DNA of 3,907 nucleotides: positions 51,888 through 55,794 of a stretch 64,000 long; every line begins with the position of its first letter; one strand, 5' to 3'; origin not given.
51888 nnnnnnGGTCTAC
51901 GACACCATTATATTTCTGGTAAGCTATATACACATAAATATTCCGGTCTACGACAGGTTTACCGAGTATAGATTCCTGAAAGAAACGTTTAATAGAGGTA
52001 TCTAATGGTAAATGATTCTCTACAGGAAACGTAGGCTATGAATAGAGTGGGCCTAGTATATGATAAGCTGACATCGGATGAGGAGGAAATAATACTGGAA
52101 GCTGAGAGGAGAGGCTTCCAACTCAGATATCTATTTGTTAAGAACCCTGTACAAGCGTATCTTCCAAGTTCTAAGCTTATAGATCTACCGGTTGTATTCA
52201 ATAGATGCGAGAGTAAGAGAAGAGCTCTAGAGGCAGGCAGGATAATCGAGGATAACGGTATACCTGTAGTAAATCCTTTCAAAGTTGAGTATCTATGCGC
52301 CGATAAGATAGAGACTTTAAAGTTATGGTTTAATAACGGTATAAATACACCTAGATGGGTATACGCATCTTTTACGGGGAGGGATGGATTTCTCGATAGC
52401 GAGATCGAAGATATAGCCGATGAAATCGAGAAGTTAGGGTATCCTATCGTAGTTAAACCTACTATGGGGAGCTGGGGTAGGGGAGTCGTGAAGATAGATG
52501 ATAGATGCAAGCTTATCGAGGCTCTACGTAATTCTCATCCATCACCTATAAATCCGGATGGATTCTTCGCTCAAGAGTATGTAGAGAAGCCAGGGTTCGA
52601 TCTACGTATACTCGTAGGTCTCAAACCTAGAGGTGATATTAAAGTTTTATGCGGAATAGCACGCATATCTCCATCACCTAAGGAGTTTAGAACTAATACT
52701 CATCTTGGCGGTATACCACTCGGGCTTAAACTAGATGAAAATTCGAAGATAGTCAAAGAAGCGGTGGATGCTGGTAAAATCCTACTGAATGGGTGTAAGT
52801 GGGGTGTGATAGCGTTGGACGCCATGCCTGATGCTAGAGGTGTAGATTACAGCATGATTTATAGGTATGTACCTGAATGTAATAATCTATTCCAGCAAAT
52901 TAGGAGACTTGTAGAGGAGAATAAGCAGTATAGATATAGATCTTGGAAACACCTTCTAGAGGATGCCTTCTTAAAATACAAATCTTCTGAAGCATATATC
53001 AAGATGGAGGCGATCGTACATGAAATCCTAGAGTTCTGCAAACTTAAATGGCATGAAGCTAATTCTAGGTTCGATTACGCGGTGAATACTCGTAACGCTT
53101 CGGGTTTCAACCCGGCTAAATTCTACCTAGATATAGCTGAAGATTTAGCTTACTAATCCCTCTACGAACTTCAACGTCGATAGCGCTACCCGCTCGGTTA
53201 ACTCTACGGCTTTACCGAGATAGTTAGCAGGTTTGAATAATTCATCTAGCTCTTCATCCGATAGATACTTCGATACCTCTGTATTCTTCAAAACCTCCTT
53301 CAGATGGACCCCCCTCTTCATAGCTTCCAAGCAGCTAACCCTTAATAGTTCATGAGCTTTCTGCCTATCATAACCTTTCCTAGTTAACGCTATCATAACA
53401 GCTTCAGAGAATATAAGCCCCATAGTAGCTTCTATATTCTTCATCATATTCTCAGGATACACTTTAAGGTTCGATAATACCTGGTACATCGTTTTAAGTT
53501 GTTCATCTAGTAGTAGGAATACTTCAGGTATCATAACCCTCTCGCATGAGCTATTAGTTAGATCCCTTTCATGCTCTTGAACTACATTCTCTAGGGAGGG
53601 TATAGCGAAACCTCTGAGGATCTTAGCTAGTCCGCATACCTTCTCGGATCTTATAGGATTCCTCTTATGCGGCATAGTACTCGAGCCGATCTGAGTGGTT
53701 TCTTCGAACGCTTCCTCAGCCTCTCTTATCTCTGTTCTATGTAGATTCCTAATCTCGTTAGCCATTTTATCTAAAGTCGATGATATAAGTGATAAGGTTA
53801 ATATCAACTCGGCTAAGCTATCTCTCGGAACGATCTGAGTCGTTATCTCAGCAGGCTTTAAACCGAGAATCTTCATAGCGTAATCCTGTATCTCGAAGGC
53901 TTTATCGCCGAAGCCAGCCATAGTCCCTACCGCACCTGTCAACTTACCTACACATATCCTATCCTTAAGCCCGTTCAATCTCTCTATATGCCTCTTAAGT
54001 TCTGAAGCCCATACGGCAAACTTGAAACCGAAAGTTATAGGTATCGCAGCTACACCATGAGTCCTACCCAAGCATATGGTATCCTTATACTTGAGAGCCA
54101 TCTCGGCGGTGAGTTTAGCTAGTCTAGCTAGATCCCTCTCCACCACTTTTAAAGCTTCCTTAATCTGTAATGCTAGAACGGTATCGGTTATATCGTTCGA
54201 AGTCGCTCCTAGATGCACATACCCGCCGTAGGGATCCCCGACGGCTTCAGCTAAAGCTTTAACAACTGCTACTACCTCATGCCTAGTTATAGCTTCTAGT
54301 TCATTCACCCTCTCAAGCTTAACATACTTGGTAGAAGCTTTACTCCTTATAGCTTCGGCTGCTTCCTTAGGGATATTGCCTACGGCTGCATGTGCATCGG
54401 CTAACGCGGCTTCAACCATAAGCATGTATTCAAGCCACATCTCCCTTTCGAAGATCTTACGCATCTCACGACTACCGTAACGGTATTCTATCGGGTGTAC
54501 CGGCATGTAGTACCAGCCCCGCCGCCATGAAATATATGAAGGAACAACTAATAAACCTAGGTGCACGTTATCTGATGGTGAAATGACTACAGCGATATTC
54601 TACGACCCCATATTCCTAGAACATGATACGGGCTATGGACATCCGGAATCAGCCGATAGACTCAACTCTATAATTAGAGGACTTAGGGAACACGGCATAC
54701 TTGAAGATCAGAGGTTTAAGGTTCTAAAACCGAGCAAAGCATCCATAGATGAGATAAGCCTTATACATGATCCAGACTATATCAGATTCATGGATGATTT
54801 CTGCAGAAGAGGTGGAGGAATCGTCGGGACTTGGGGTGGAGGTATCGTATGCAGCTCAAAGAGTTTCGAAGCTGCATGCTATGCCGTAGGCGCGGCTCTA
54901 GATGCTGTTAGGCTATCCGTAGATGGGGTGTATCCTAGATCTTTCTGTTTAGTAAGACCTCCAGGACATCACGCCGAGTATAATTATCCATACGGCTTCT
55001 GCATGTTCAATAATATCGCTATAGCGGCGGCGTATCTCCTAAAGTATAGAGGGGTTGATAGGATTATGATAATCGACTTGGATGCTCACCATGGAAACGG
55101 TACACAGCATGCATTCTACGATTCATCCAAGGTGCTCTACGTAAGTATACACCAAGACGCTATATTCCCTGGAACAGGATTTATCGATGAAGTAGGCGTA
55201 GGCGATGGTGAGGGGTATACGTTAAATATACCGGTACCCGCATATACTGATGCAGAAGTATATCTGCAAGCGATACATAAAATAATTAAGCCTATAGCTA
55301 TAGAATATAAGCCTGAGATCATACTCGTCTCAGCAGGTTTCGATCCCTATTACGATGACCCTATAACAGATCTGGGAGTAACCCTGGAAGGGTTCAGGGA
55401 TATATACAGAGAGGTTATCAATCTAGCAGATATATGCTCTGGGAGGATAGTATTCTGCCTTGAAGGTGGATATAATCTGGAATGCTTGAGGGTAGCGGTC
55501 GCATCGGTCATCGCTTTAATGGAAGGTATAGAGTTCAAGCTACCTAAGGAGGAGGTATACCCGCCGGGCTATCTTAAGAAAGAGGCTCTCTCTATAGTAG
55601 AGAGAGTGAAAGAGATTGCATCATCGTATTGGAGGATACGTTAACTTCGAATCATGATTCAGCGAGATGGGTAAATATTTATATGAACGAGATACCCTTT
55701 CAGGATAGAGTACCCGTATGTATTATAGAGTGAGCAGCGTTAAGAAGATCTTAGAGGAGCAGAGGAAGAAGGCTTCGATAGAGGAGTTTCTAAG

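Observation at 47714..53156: Tetrahydromethanopterin-biosynthesis-like gene cluster, together with an MtrH-like gene 17 kb away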

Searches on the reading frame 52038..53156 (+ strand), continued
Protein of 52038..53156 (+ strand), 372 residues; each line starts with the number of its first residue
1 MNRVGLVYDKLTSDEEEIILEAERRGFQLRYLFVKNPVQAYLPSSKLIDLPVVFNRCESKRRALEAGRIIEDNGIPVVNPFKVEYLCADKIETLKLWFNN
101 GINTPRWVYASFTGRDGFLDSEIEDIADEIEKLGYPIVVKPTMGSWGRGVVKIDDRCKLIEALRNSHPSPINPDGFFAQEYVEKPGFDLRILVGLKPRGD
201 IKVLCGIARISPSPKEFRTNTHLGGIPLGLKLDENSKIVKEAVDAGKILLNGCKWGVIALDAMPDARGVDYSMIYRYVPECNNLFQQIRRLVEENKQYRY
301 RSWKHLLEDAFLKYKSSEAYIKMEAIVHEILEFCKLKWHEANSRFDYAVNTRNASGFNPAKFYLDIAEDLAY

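Call 61: find_encoding_contigs(protein=P0364, flank=8000, max_places=3)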
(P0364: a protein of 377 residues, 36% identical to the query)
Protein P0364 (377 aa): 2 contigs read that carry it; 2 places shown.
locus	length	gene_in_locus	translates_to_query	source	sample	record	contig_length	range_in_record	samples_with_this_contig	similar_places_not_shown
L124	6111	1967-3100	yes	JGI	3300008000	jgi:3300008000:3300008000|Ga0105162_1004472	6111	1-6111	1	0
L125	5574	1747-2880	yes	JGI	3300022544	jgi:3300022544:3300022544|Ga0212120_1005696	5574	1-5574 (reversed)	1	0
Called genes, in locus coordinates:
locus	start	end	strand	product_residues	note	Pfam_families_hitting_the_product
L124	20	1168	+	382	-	PF13167:GTP-bdg_N, PF00009:GTP_EFTU (faint), PF01926:MMR_HSR1, PF02421:FeoB_N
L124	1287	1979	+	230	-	PF00215:OMPdecase (weak), PF00834:Ribul_P_3_epim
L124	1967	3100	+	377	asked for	PF08443:RimK, PF14398:ATPgrasp_YheCD (faint)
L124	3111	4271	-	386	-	PF04893:Yip1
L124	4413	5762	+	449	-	-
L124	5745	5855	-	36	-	-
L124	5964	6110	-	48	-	?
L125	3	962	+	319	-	?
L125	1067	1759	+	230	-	PF00215:OMPdecase (weak), PF00834:Ribul_P_3_epim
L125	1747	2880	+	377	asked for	PF08443:RimK, PF14398:ATPgrasp_YheCD (faint)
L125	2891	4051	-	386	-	PF04893:Yip1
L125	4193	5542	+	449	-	-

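Call 62: find_encoding_contigs(protein=P0366, flank=8000, max_places=3)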
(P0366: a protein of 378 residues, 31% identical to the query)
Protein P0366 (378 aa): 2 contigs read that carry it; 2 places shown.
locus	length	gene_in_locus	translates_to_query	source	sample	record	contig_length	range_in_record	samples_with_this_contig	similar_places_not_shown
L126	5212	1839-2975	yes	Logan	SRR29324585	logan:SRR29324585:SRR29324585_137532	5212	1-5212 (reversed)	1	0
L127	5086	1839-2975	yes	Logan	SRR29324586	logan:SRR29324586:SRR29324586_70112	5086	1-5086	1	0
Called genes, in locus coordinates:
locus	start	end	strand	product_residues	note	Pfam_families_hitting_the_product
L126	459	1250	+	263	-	PF00924:MS_channel_2nd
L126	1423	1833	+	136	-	PF13404:HTH_AsnC-type, PF13412:HTH_24, PF01037:AsnC_trans_reg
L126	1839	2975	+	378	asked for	PF22626:LysX_preATP_grasp, PF08443:RimK (weak)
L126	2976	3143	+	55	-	PF21344:Zn_ribbon_LysW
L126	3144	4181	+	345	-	PF01118:Semialdhyde_dh, PF22698:Semialdhyde_dhC_1, PF02774:Semialdhyde_dhC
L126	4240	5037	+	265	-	PF00696:AA_kinase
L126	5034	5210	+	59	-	?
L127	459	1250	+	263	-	PF00924:MS_channel_2nd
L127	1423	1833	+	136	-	PF13404:HTH_AsnC-type, PF13412:HTH_24, PF01037:AsnC_trans_reg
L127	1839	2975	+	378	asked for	PF22626:LysX_preATP_grasp, PF08443:RimK (weak)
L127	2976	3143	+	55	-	PF21344:Zn_ribbon_LysW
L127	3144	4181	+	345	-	PF01118:Semialdhyde_dh, PF22698:Semialdhyde_dhC_1, PF02774:Semialdhyde_dhC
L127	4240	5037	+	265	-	PF00696:AA_kinase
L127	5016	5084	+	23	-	?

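Call 63: find_encoding_contigs(protein=P0367, flank=8000, max_places=3)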
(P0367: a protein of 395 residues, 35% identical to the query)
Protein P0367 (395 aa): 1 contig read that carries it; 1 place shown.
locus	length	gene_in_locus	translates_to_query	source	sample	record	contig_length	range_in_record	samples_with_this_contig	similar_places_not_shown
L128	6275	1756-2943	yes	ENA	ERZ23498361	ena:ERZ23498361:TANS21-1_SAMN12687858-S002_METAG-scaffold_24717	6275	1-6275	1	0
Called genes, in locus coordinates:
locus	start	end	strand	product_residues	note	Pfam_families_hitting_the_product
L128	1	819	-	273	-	?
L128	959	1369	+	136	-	PF13404:HTH_AsnC-type, PF13412:HTH_24, PF01037:AsnC_trans_reg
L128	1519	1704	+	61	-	PF21344:Zn_ribbon_LysW (weak)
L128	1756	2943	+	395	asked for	PF08443:RimK (weak)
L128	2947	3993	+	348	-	PF01118:Semialdhyde_dh, PF22698:Semialdhyde_dhC_1, PF02774:Semialdhyde_dhC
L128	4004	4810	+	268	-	PF00696:AA_kinase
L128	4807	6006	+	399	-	PF00202:Aminotran_3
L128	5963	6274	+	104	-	?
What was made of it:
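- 52038..53156 (+): Long-form LysX/RimK-family ATP-grasp ligase with an insertion of about 75 aa between the two Mg-binding motifs (ALDAMP ... HEANSRF). Attached to the MFR cluster; substrate unknown. Distant long forms sit in LysW operons (calls 62, 63).
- For the RimK-like ligase: its nearest distant relatives with the same insertion are genuine LysX genes in LysW operons (calls 62, 63). Long-form homologues P0366 and P0367 lie in regulator-LysX-LysW-LysY-LysZ(-LysJ) operons (calls 62, 63).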

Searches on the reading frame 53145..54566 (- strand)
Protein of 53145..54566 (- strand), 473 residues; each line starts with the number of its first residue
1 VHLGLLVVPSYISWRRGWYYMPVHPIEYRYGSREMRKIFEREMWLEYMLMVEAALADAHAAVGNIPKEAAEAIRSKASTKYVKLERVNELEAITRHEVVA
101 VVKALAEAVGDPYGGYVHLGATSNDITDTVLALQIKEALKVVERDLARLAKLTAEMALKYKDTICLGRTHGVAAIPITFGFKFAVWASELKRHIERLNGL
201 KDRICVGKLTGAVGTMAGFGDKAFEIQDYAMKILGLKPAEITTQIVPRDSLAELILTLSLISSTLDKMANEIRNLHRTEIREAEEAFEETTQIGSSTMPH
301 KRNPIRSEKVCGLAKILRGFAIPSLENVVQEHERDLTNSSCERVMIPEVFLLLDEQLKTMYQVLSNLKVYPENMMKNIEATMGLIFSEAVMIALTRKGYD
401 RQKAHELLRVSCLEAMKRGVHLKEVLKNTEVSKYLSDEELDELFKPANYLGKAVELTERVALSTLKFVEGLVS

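Call 3: search_protein_families(library=pfam, proteins=[window:53145-54566:-], max_evalue=0.01)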
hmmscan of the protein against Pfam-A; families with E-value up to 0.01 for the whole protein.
window:53145-54566:- (473 aa): 3 families
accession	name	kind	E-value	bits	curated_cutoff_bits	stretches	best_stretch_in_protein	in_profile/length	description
PF00206.25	Lyase_1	-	3.5e-54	184.8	27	1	34-314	9-307/312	Lyase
PF10397.14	ADSL_C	-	4.2e-23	81.9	32.7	1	383-460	1-79/79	Adenylosuccinate lyase C-terminus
PF08328.16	ASL_C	-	1.3e-05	25.7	35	1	332-449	3-114/115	Adenylosuccinate lyase C-terminal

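Call 4: search_protein_families(library=ncbifam, proteins=[window:53145-54566:-], max_evalue=0.01)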
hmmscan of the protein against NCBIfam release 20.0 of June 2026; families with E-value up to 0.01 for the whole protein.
window:53145-54566:- (473 aa): 19 families
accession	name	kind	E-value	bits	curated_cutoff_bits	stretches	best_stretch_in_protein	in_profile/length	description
TIGR00928.1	purB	equivalog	2.3e-158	527.6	326.2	1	26-460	1-435/436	adenylosuccinate lyase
NF006500.1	PRK08937.2-4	subfamily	1.7e-108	363.3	626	1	29-461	13-443/448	adenylosuccinate lyase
NF052536.2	CoM_syn_XcbD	exception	2.2e-108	362.8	600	1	31-460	15-442/443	3-sulfopropionylcysteine synthase XcbD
NF006554.0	PRK09053.1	equivalog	3.1e-90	303.2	595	1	30-461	13-445/453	3-carboxy-cis,cis-muconate cycloisomerase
TIGR02426.1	protocat_pcaB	equivalog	3.5e-69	233.3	355.75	1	31-367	7-338/338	3-carboxy-cis,cis-muconate cycloisomerase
NF052556.1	NtrsucLyaStm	equivalog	9.7e-65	219.2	650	1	42-460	34-463/466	nitrosuccinate lyase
NF004631.0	PRK05975.1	equivalog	4.9e-46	157.3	371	1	31-367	16-345/352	3-carboxy-cis,cis-muconate cycloisomerase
NF006764.0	PRK09285.1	equivalog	7.8e-45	153.1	446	1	26-460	12-455/456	adenylosuccinate lyase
TIGR00838.1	argH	equivalog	1.7e-24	86.6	279.5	1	47-447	30-426/455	argininosuccinate lyase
NF008909.0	PRK12273.1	subfamily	2.9e-17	62.7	510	1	117-454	137-466/474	aspartate ammonia-lyase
TIGR00979.1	fumC_II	equivalog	2.2e-14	53.1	664.75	1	119-449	133-456/458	class II fumarate hydratase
NF002563.0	PRK02186.1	subfamily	4.9e-14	51.5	625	1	93-324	486-713/890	argininosuccinate lyase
NF008964.0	PRK12308.1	equivalog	1e-13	50.5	657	1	78-425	61-405/624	argininosuccinate lyase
TIGR00839.1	aspA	equivalog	4.5e-11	42.3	681.2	1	117-317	132-337/468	aspartate ammonia-lyase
NF009089.0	PRK12425.1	equivalog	4.5e-10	38.9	840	1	117-452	132-460/464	class II fumarate hydratase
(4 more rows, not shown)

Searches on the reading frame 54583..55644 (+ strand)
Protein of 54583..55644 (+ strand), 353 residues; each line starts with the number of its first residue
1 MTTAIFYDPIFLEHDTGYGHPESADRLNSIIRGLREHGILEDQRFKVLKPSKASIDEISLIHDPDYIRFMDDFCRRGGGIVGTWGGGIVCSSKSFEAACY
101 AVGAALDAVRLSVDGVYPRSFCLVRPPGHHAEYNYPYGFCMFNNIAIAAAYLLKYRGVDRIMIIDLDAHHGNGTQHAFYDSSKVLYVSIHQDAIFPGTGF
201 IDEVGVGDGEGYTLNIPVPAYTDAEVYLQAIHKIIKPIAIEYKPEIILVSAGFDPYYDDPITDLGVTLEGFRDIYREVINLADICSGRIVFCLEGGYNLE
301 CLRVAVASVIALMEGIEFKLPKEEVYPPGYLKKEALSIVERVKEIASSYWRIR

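Call 17: search_protein_families(library=pfam, proteins=[window:54583-55644:+], max_evalue=0.00001)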
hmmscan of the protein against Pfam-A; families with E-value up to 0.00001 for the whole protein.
window:54583-55644:+ (353 aa): 1 family
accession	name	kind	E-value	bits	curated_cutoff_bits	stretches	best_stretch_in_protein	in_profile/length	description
PF00850.24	Hist_deacetyl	-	4.3e-91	305.8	27.9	1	20-311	1-296/298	Histone deacetylase domain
